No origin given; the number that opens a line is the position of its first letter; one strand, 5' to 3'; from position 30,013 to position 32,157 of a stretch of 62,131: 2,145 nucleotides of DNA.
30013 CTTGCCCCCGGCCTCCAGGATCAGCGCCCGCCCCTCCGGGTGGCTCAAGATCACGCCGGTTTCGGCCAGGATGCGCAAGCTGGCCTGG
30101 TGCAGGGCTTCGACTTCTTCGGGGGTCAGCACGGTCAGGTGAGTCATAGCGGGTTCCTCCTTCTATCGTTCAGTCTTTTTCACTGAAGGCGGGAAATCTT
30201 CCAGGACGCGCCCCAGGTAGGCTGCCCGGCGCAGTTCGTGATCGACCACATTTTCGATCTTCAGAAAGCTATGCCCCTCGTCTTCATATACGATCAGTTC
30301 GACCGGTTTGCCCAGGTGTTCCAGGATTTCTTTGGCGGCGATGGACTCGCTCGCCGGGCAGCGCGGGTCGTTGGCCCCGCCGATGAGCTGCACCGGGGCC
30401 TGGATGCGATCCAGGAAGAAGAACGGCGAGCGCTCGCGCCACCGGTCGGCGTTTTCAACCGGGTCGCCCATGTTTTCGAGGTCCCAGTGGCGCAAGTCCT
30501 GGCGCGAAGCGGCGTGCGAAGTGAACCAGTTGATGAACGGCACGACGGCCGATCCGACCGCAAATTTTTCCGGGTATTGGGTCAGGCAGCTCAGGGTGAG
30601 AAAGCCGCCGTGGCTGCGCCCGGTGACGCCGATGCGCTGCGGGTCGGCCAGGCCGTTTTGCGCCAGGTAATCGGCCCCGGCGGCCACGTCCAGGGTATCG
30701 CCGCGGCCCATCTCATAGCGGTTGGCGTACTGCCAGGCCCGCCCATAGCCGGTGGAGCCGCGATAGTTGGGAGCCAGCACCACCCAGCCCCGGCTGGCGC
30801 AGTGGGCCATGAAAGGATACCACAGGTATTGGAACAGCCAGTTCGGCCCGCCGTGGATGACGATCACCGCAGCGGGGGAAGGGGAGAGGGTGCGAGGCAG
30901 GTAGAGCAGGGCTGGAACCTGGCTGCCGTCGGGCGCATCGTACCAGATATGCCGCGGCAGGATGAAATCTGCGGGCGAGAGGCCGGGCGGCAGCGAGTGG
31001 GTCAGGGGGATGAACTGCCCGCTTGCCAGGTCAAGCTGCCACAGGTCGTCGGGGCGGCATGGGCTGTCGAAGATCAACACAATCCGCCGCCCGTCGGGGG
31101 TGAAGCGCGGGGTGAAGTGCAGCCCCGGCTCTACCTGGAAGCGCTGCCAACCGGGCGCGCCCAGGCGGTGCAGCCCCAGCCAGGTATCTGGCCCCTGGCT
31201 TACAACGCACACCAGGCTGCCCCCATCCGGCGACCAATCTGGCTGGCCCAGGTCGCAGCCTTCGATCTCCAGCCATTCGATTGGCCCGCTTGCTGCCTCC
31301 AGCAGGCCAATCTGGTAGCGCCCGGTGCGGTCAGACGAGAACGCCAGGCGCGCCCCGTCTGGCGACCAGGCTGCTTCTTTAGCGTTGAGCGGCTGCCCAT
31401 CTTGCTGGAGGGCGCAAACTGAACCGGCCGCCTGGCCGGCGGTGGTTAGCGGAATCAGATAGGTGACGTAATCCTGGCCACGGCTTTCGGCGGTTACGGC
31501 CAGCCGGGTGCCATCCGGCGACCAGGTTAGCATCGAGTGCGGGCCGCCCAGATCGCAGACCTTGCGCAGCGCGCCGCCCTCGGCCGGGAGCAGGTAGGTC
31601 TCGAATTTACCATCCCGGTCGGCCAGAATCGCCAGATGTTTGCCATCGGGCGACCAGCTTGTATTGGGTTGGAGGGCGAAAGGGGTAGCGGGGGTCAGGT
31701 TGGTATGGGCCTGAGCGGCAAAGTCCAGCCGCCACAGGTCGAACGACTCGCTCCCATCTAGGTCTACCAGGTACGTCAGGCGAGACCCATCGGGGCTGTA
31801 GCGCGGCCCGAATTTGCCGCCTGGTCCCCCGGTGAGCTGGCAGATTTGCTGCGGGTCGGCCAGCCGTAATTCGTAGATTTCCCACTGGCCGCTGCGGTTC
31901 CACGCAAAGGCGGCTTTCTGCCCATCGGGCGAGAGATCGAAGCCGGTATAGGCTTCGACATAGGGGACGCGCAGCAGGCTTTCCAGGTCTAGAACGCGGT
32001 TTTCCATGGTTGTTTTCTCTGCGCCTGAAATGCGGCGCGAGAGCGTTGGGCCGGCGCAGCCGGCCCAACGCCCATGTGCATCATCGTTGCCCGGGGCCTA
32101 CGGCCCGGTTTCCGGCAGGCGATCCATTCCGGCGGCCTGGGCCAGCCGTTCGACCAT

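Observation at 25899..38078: Four divergent pyrrolysine-free MttB methyltransferases interleaved with a peptidase and an amidohydrolase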

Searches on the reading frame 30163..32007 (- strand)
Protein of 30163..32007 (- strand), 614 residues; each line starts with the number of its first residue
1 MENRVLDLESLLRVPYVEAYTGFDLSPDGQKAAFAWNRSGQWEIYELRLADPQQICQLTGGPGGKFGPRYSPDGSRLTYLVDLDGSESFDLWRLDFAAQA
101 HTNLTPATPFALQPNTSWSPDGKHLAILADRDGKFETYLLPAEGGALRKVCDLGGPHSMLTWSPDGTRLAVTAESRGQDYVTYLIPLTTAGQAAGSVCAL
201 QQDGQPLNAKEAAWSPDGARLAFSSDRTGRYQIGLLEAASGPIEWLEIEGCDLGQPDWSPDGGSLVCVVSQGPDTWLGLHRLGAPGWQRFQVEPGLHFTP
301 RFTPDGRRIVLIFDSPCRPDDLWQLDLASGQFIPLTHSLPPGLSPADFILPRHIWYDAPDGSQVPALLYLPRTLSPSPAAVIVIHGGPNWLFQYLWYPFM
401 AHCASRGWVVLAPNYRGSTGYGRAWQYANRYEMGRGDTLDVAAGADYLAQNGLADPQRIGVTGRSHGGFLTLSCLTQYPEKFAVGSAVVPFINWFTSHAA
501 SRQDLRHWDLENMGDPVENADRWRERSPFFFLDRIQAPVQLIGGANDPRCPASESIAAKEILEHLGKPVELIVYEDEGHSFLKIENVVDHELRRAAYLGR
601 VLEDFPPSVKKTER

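Call 3: search_protein_families(library=pfam, proteins=[window:30163-32007:-])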
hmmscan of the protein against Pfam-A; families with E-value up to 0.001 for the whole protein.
window:30163-32007:- (614 aa): 10 families
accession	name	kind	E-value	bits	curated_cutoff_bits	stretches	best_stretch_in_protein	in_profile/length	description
PF00326.27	Peptidase_S9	-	3.3e-45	154.6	22.6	1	402-602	9-210/213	Prolyl oligopeptidase family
PF07676.18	PD40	-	1.3e-33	114.6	20.9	3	211-233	13-36/38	WD40-like Beta Propeller Repeat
PF00561.26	Abhydrolase_1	-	3.7e-12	46.9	25.8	1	380-511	2-122/245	alpha/beta hydrolase fold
PF01738.24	DLH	-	1.1e-07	32.1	21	1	400-593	34-201/217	Dienelactone hydrolase family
PF02129.25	Peptidase_S15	-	4.2e-07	30.4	23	1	360-497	1-135/262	X-Pro dipeptidyl-peptidase (S15 family)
PF20434.5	BD-FAE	-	1.7e-06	28.1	26.8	1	368-560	3-213/215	BD-FAE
PF05448.18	AXE1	-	7.4e-06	25.4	21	0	439-495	158-213/321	Acetyl xylan esterase (AXE1)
PF07859.19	Abhydrolase_3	-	5.6e-05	23.4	25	1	406-582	28-209/210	alpha/beta hydrolase fold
PF12146.15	Hydrolase_4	-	5.6e-05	23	27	0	379-485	5-103/239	Serine aminopeptidase, S33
PF25174.1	Beta-prop_THOC3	-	0.00022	20.8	305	0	118-226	54-149/272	THOC3 beta-propeller domain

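Call 4: search_protein_families(library=ncbifam, proteins=[window:30163-32007:-])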
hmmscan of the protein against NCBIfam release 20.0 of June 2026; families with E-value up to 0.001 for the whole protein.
window:30163-32007:- (614 aa): 7 families
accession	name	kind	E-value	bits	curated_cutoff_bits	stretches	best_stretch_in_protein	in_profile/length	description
TIGR02800.1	propeller_TolB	equivalog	2.1e-33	115.9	343.15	2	90-313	172-384/418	Tol-Pal system beta propeller repeat protein TolB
NF033523.0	lasso_peptidase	equivalog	1.4e-31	110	400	3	403-580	432-615/638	Atxe2 family lasso peptide isopeptidase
NF053518.1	DipepPtdsDpp5Prph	equivalog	1.2e-30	106.7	900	2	211-588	252-640/655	dipeptidyl-peptidase Dpp5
NF002183.0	PRK01029.1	equivalog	1.1e-20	74.1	405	3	25-140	288-400/429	Tol-Pal system protein TolB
NF050058.1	e_dPHAscl_type1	hypoth_equivalog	5.8e-15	55.5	150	1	361-488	5-135/276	extracellular catalytic domain type 1 short-chain-length polyhydroxyalkanoate depolymerase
TIGR01840.1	esterase_phb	subfamily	5.7e-09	35.8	107.85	1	368-486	3-124/213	PHB depolymerase family esterase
NF007511.0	PRK10115.1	equivalog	1.9e-08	33.2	1313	1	304-519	370-586/686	oligopeptidase B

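Call 29: search_solved_structures(query=window:30163-32007:-, max_evalue=1e-10)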
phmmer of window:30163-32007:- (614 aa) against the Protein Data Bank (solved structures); distinct sequences matched with E-value up to 1e-10: 60.
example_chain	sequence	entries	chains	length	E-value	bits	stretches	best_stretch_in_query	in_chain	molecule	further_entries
8wt1_A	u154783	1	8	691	6.5e-41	143.8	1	256-586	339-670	S9 family peptidase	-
5l8s_A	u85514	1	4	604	1.8e-36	129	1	330-589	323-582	Amino acyl peptidase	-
3azo_A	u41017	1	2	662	2.2e-32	115.5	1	210-588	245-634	Aminopeptidase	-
3azp_A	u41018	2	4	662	5.9e-32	114.2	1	210-588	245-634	Aminopeptidase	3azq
2qzp_A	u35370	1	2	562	7.6e-32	113.8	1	339-590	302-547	Acylamino-acid-releasing enzyme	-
1ve6_A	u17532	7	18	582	8.3e-32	113.7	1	339-590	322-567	Acylamino-acid-releasing enzyme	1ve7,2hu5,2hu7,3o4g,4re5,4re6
2hu8_A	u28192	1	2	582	2.2e-31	112.3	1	339-590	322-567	Acylamino-acid-releasing enzyme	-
3o4j_A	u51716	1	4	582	4.1e-31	111.4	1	339-590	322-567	Acylamino-acid-releasing enzyme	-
4hxe_B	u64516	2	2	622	5.6e-31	110.9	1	291-594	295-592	Putative uncharacterized protein PH0594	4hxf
3o4h_A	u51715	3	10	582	1.1e-30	110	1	339-590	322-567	Acylamino-acid-releasing enzyme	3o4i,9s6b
4hxg_A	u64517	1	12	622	1.5e-30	109.6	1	291-594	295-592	Putative uncharacterized protein PH0594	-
2qr5_A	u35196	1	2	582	1.6e-30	109.4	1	339-590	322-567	Acylamino-acid-releasing enzyme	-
7c72_A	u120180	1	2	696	6.5e-30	107.4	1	294-606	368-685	Prolyl oligopeptidase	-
7px8_A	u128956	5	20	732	4.1e-22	81.7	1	366-590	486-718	Acylamino-acid-releasing enzyme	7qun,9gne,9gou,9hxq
5yp1_A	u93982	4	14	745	5.6e-21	77.9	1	381-581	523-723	Dipeptidyl aminopeptidase 4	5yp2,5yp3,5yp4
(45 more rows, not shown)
